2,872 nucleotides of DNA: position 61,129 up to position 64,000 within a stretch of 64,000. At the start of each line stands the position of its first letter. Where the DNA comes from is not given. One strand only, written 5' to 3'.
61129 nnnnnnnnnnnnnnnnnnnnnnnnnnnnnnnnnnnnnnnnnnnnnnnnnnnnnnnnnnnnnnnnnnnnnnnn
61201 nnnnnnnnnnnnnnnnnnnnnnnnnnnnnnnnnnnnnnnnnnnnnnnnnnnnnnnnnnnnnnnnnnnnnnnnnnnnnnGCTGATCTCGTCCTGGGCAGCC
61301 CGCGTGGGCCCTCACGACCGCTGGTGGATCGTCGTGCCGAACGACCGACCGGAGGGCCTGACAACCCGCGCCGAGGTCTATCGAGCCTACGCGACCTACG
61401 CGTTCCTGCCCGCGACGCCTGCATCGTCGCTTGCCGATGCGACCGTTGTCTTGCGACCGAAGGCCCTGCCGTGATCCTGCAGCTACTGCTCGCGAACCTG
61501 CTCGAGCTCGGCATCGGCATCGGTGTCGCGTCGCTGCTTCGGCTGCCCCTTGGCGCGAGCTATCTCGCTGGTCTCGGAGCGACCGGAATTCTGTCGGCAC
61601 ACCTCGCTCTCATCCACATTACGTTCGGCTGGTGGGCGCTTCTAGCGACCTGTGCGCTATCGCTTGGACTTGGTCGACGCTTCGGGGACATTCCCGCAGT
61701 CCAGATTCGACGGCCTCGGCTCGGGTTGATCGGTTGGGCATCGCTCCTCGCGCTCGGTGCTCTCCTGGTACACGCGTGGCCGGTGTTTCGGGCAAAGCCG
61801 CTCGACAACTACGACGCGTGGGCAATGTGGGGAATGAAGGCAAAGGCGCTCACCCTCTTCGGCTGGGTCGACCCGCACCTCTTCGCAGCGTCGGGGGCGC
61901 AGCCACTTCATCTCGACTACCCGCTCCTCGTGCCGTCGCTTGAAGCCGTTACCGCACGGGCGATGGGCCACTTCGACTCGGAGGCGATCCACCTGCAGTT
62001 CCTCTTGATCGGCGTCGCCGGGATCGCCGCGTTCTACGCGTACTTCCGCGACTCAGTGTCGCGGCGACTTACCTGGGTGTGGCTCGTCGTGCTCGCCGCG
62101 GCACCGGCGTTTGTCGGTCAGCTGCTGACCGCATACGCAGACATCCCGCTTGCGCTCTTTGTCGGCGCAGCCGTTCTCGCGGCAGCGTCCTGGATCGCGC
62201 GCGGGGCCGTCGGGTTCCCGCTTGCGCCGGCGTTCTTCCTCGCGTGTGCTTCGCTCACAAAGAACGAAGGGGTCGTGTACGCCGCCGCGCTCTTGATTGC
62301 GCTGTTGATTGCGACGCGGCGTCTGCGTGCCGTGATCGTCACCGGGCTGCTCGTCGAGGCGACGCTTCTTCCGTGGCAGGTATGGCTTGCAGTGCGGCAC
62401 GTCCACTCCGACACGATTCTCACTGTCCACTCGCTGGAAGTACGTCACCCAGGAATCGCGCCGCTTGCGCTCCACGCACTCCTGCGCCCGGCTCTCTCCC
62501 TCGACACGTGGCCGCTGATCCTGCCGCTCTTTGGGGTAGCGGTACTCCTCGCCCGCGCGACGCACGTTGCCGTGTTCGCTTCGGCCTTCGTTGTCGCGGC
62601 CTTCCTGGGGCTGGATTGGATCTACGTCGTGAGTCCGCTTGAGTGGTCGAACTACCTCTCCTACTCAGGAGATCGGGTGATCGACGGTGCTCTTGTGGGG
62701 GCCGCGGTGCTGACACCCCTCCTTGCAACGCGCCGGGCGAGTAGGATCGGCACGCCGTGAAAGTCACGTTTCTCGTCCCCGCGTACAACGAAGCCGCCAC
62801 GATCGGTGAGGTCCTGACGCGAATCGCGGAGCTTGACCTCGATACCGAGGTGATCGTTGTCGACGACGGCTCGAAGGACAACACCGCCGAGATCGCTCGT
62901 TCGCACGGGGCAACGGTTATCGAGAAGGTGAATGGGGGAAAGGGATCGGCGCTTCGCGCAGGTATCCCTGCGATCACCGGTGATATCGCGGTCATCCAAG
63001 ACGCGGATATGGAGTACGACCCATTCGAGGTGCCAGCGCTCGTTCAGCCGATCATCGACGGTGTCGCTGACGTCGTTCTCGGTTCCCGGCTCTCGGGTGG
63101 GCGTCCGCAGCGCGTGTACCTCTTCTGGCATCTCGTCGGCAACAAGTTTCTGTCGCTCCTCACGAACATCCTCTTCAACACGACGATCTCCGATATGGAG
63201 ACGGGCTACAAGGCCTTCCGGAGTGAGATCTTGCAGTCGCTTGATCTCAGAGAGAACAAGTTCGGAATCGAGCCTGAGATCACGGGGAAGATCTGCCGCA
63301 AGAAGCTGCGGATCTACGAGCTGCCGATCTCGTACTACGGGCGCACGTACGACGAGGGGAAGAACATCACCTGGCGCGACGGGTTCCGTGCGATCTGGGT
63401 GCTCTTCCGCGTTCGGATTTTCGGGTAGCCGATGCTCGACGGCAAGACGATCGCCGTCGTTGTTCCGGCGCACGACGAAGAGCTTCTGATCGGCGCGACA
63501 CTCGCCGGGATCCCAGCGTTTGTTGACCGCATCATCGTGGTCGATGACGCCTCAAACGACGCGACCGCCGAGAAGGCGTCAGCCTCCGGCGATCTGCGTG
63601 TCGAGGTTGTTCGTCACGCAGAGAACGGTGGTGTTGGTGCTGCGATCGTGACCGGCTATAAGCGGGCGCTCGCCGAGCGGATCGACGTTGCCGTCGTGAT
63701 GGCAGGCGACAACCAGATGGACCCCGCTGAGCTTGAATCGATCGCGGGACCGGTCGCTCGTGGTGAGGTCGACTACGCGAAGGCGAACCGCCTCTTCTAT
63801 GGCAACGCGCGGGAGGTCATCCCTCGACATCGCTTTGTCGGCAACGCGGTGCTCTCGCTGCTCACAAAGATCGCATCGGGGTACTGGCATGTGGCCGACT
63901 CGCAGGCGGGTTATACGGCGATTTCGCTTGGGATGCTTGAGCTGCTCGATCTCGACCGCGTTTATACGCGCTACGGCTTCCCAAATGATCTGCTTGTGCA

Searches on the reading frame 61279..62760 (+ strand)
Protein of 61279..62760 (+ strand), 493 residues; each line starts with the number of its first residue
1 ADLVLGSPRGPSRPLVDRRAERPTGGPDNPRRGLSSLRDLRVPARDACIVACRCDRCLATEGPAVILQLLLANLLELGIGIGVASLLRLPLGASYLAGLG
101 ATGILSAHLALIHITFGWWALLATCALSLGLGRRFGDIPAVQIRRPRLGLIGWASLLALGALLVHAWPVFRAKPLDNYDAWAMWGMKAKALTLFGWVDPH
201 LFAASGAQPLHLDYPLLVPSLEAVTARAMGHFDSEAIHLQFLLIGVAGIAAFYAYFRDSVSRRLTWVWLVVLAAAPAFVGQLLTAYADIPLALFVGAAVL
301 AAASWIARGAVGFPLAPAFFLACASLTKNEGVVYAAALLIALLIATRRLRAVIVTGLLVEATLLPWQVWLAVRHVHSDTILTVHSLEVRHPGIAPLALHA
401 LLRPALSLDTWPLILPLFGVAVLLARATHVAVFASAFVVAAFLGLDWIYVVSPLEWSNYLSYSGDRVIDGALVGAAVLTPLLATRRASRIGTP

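Call 69: search_protein_families(library=pfam, proteins=[window:61279-62760:+], max_evalue=0.001)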
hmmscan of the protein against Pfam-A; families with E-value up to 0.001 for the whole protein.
window:61279-62760:+ (493 aa): 1 family
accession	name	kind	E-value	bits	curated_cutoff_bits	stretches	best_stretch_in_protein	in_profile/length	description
PF13231.12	PMT_2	-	6.8e-06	26.8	26.1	1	220-369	8-160/160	Dolichyl-phosphate-mannose-protein mannosyltransferase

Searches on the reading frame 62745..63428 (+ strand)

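Call 69: search_protein_families(library=pfam, proteins=[window:62745-63428:+], max_evalue=0.001)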
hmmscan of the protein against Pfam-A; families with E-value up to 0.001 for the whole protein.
window:62745-63428:+ (227 aa): 2 families
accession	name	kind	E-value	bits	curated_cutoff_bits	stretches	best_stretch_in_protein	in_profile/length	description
PF00535.33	Glycos_transf_2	-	3.4e-29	102.4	23.3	1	9-164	2-165/168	Glycosyl transferase family 2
PF13641.12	Glyco_tranf_2_3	-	7.7e-11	42.9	27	1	7-108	3-116/230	Glycosyltransferase like family 2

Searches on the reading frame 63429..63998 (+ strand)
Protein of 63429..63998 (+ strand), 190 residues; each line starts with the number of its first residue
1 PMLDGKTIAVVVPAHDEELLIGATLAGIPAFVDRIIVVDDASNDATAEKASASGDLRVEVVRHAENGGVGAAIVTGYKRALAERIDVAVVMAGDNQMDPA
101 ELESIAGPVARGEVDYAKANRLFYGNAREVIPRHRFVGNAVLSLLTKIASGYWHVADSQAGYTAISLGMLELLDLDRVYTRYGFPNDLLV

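Call 69: search_protein_families(library=pfam, proteins=[window:63429-63998:+], max_evalue=0.001)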
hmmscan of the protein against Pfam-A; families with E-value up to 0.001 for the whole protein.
window:63429-63998:+ (190 aa): 2 families
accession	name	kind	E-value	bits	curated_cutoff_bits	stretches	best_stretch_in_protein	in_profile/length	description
PF00535.33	Glycos_transf_2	-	6.3e-19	69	23.3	1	10-166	2-160/168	Glycosyl transferase family 2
PF13641.12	Glyco_tranf_2_3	-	0.00016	22.2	27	1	8-109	3-111/230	Glycosyltransferase like family 2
